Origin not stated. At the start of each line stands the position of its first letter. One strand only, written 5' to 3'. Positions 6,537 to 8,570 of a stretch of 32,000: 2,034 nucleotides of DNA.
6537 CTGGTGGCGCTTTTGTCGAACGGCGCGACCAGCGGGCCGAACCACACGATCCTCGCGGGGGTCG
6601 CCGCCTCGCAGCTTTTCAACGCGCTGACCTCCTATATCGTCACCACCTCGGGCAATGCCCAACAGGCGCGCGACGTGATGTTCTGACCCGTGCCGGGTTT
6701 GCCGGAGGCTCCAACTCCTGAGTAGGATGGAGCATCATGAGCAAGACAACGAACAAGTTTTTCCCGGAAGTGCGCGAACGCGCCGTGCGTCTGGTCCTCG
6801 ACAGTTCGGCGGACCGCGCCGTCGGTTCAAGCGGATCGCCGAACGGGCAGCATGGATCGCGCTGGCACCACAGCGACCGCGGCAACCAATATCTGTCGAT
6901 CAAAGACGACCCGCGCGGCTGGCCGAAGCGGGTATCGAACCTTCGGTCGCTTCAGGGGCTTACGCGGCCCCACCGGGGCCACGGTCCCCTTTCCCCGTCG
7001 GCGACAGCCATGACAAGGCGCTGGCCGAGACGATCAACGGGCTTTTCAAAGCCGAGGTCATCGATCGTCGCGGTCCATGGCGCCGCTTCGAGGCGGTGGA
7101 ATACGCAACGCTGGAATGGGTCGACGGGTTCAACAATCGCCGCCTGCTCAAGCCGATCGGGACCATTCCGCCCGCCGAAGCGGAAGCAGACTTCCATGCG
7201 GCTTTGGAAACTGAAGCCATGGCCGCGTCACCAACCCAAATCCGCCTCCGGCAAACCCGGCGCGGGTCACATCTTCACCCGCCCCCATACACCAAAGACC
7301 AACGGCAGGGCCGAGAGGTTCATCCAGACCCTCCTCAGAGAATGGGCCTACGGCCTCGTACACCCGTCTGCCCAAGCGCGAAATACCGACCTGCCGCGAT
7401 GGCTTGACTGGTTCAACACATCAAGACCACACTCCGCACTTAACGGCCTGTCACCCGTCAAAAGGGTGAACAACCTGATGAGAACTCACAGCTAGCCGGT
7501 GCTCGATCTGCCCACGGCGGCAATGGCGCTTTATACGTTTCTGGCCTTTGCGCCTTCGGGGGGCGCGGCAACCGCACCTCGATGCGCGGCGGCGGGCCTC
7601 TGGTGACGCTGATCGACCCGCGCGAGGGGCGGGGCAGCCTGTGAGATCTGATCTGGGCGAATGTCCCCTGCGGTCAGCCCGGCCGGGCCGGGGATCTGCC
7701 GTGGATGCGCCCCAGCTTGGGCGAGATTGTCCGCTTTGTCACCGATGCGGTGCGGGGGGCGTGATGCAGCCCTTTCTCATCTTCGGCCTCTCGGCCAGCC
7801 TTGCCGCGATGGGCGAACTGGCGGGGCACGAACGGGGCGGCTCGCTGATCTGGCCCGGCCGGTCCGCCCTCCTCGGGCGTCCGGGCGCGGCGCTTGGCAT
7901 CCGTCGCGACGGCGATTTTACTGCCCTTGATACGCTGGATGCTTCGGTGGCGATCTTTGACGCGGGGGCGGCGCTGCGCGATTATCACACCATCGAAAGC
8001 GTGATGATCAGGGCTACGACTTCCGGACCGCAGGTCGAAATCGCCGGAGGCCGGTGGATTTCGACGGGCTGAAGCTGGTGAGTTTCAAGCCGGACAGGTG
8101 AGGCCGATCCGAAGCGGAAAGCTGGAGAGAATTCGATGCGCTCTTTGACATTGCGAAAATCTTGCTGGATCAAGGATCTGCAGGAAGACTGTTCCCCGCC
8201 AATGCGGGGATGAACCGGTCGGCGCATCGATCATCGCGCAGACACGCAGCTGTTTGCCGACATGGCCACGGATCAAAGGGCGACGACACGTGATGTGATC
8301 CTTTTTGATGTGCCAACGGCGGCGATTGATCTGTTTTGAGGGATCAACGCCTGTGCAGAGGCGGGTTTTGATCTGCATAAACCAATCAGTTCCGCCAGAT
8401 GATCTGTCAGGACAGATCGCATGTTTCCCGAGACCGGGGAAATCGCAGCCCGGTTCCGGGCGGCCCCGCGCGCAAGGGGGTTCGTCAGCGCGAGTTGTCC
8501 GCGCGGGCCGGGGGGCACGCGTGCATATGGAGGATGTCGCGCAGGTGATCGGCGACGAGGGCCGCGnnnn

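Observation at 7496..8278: Eroded type I-E CRISPR-Cas locus reduced to three cas fragments, a leader and a one-spacer array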

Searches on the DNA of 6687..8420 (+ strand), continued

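Call 52: search_dna_similar(query=window:6687-7500:+, collection=plasmids, mode=distant, max_rows=14)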
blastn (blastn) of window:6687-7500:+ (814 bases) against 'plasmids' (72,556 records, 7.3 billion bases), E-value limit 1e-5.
Records with a match: 781; places in all: 1539; records where one place covers at least 80% of the query: 0.
Best place of each record, by identity: 95-99% 2; 90-95% 12; 80-90% 104; 60-80% 663.
By first word of the organism name: Rhizobium 112; Burkholderia 69; Agrobacterium 55; Acetobacter 51; Pseudomonas 50; Bradyrhizobium 38; Sinorhizobium 31; Paracoccus 25; Azospirillum 18; Roseomonas 17; and 111 more.
By predicted mobility (MOB-suite, as given by PLSDB): conjugative 341; mobilizable 226; non-mobilizable 214.
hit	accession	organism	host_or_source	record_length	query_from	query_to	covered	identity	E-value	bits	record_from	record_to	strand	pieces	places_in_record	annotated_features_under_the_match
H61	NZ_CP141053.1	Paracoccus denitrificans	-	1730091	26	583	62%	80.7%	2e-96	495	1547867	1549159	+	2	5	none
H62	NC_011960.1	Cereibacter sphaeroides KD131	-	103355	6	583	58%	83.9%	9e-76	504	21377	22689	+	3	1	IS3 family transposase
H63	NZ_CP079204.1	Sphingomonas sanguinis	cell culture,morning glory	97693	2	583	58%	79.2%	4e-49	388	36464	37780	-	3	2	IS3 family transposase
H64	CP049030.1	Rhodobacteraceae bacterium SC52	Apostichopus japonicus,pure ...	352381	7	583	58%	78.3%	2e-52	379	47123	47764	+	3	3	tet(A): major facilitator superfamily (MFS) antibiotic efflux pump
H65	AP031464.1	Roseomonas mucosa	Homo sapiens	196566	7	587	57%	76.7%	1e-42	336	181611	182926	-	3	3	IS3 family transposase | transposase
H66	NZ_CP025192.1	Roseomonas mucosa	Homo sapiens,clinical, human skin, ...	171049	7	583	57%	76.5%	2e-40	329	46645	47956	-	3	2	IS3 family transposase (x2)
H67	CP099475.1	Roseomonas mucosa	Human skin,single cell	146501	7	583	57%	76.5%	2e-40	329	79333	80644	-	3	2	IS3 family transposase (x2)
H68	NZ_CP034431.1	Bradyrhizobium sp. LCT2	Lespedeza cuneata,genome,nodule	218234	7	589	55%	77.3%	2e-39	336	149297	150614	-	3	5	IS3 family transposase | hypothetical protein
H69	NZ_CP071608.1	Rhizobium binae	lentil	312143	7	583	55%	77.6%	4e-42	330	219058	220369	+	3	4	IS3 family transposase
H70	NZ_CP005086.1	Sphingobium sp. TKS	-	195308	7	584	47%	78.2%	2e-47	304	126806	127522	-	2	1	none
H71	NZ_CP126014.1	Bradyrhizobium japonicum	Glycine max,soybean,root nodule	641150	2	583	48%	76.0%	1e-35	255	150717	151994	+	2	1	none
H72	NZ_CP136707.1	Tritonibacter scottomollicae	Macrocystis pyrifera gametophyte,Whole ...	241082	179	583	44%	80.0%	5e-66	319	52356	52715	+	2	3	none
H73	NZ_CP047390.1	Agrobacterium sp. CGMCC 11546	whole organism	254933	7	583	47%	74.5%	2e-32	230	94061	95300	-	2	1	none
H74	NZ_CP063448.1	Novosphingobium sp. ES2-1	mixed culture,activated sludge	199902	180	586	44%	76.8%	3e-44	257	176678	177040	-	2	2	none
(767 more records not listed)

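Call 53: search_dna_similar(query=window:7262-7500:+, collection=plasmids, mode=distant, max_rows=10)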
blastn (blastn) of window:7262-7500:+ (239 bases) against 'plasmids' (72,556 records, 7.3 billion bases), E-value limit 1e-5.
Records with a match: 58; places in all: 72; records where one place covers at least 80% of the query: 2.
Best place of each record, by identity: 80-90% 8; 60-80% 50.
By first word of the organism name: Rhizobium 38; Sinorhizobium 6; Variovorax 4; Microvirga 3; Roseovarius 2; Mesorhizobium 2; Azospirillum 1; Mycolicibacterium 1; Streptomyces 1.
By predicted mobility (MOB-suite, as given by PLSDB): conjugative 42; non-mobilizable 11; mobilizable 5.
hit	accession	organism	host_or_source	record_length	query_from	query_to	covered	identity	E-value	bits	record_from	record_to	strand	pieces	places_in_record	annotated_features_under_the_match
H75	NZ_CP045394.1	Roseovarius sp. THAF27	pure culture,Surface of a polyethylene ...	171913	5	234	96%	74.8%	1e-29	137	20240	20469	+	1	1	IS481 family transposase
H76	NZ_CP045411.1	Roseovarius sp. THAF8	pure culture,Surface of a polyethylene ...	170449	5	234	96%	74.8%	1e-29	137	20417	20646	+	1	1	IS481 family transposase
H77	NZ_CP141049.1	Microvirga lotononidis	-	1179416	7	155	62%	71.5%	1e-10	74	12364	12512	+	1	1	none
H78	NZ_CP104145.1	Rhizobium sullae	Sulla coronaria,cell culture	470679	7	155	62%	71.5%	4e-10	72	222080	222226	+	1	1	none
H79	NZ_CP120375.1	Sinorhizobium garamanticum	Argyrolobium uniflorum,Cell culture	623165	7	155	62%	71.1%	5e-9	69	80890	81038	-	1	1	IS481 family transposase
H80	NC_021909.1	Rhizobium etli bv. mimosae str. Mim1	Mimosa affinis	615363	7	144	58%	73.6%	1e-11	77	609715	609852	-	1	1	IS481-like element ISRel2 family transposase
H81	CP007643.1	Rhizobium etli bv. phaseoli str. IE4803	Phaseolus vulgaris,whole organism,nodule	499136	7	144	58%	73.6%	1e-11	77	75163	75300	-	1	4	none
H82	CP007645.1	Rhizobium etli bv. phaseoli str. IE4803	Phaseolus vulgaris,whole organism,nodule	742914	7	144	58%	73.6%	1e-11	77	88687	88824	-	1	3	none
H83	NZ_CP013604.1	Rhizobium sp. N731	Phaseolus vulgaris,Whole ...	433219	7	144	58%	73.6%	1e-11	77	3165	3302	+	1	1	IS481-like element ISRel2 family transposase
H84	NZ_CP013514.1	Rhizobium sp. N1314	Phaseolus vulgaris,Whole ...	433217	7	144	58%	73.6%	1e-11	77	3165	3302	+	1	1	IS481-like element ISRel2 family transposase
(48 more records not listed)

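Call 54: get_annotated_region(hit=H75, flank=1200)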
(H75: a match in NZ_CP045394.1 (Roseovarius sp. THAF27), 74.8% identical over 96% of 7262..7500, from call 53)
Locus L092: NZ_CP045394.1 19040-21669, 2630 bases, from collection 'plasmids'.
description: Roseovarius sp. THAF27 plasmid pTHAF27_a, complete sequence
organism: Roseovarius sp. THAF27 (NCBI taxid 2587850)
taxonomy: Bacteria; Pseudomonadota; Alphaproteobacteria; Rhodobacterales; Roseobacteraceae; Roseovarius; Roseovarius sp. THAF27
host: -; source: pure culture,Surface of a polyethylene microplastic particle present in tank 6 of a marine aquarium ...; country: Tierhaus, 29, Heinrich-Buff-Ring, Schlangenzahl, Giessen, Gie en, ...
typing (MOB-suite, as given by PLSDB): conjugative; replicon rep_cluster_558; relaxase MOBP; mating-pair formation MPF_T
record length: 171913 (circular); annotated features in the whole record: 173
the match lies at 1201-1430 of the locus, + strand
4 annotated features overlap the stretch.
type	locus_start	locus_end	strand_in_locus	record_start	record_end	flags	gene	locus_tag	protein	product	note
CDS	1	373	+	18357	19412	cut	repC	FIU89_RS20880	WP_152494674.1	plasmid replication protein RepC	-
CDS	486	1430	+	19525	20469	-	-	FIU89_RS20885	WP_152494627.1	IS481 family transposase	-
CDS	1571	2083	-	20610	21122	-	-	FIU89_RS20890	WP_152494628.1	RES family NAD+ phosphorylase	-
CDS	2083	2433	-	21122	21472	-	-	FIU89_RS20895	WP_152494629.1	MbcA/ParS/Xre antitoxin family protein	-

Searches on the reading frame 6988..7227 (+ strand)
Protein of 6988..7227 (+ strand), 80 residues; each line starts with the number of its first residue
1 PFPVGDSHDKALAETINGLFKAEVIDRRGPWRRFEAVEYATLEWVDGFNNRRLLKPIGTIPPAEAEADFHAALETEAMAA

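Call 39: search_protein_families(library=ncbifam, max_evalue=0.1, proteins=[window:6988-7227:+])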
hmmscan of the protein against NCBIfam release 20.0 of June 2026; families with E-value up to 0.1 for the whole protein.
seq(80 aa): 1 family
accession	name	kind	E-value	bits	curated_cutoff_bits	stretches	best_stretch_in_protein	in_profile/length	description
NF033516.0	transpos_IS3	equivalog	1.4e-10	40.9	160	1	4-66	308-369/369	IS3 family transposase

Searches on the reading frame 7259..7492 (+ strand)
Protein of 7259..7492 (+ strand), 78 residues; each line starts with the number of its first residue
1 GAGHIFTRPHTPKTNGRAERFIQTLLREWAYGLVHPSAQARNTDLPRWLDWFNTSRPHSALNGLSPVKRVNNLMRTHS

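Call 39: search_protein_families(library=ncbifam, max_evalue=0.1, proteins=[window:7259-7492:+])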
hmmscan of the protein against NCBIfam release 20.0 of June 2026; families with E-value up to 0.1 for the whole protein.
seq(78 aa): 4 families
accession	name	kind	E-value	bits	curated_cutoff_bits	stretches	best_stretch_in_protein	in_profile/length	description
NF033577.2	transpos_IS481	equivalog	4.2e-23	82.3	224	1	2-70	216-284/284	IS481 family transposase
NF033516.0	transpos_IS3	equivalog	2.2e-12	46.9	160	1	5-68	304-367/369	IS3 family transposase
NF033546.1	transpos_IS21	equivalog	0.00034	20.2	160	1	6-70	218-282/294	IS21 family transposase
NF006918.0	PRK09409.1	subfamily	0.00077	19.1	597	1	10-68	225-283/301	IS2 transposase TnpB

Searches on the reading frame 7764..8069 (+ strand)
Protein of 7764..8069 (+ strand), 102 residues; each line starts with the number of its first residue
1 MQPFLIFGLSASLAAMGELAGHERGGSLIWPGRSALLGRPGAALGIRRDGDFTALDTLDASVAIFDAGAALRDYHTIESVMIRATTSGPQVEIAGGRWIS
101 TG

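Call 7: search_protein_families(library=pfam, max_evalue=1, proteins=[window:7764-8069:+])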
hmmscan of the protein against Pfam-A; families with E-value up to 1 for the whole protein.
seq(102 aa): 1 family
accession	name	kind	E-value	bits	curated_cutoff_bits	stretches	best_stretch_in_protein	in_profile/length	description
PF09704.15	Cas_Cas5d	-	3.9e-11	43.8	23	1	4-79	1-79/217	CRISPR-associated protein (Cas_Cas5)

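Call 8: search_protein_families(library=ncbifam, max_evalue=1, proteins=[window:7764-8069:+])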
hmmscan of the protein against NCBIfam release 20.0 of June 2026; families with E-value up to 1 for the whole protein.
seq(102 aa): 1 family
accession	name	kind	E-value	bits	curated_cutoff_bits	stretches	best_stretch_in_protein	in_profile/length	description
TIGR01868.1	casD_Cas5e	equivalog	4.2e-09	36.5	68.95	1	4-80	2-81/230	type I-E CRISPR-associated protein Cas5/CasD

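Call 51: list_cluster_members(proteins=[window:7764-8069:+, window:6737-7492:+])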
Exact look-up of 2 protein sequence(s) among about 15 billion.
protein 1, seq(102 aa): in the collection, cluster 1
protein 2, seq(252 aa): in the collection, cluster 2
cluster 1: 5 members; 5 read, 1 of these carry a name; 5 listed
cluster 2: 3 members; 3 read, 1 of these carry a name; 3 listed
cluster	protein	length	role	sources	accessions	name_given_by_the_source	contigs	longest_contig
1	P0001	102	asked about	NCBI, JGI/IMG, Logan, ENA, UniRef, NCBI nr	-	-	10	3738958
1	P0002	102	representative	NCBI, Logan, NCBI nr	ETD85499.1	CRISPR-associated protein Cas5 [Rhodobacter capsulatus YW1]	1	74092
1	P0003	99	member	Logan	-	-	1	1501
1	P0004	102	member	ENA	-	-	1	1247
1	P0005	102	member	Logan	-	-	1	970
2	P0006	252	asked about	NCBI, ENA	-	-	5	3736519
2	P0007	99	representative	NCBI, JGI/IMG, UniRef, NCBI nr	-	-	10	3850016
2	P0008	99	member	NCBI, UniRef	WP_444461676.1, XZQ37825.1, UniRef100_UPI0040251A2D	integrase core domain-containing protein [Rhodobacter capsulatus] | integrase core domain-containing protein n=1 Tax=Rhodobacter capsulatus TaxID=1061 ...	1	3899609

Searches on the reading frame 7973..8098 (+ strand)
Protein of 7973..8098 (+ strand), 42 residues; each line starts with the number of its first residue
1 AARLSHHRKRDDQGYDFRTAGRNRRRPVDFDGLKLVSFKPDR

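Call 7: search_protein_families(library=pfam, max_evalue=1, proteins=[window:7973-8098:+])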
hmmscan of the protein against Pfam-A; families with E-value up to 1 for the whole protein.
seq(42 aa): 1 family
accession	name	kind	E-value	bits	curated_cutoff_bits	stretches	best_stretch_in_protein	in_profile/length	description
PF09707.15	Cas_Cas2CT1978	-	3.8e-07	30.6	24.7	1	7-35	58-86/86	CRISPR-associated protein (Cas_Cas2CT1978)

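Call 8: search_protein_families(library=ncbifam, max_evalue=1, proteins=[window:7973-8098:+])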
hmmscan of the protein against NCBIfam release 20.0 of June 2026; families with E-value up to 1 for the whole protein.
seq(42 aa): 1 family
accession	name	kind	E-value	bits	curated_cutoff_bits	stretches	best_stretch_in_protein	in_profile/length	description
TIGR01873.1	cas_CT1978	equivalog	0.00025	21.1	33.15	1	12-35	64-87/87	type I-E CRISPR-associated endoribonuclease Cas2e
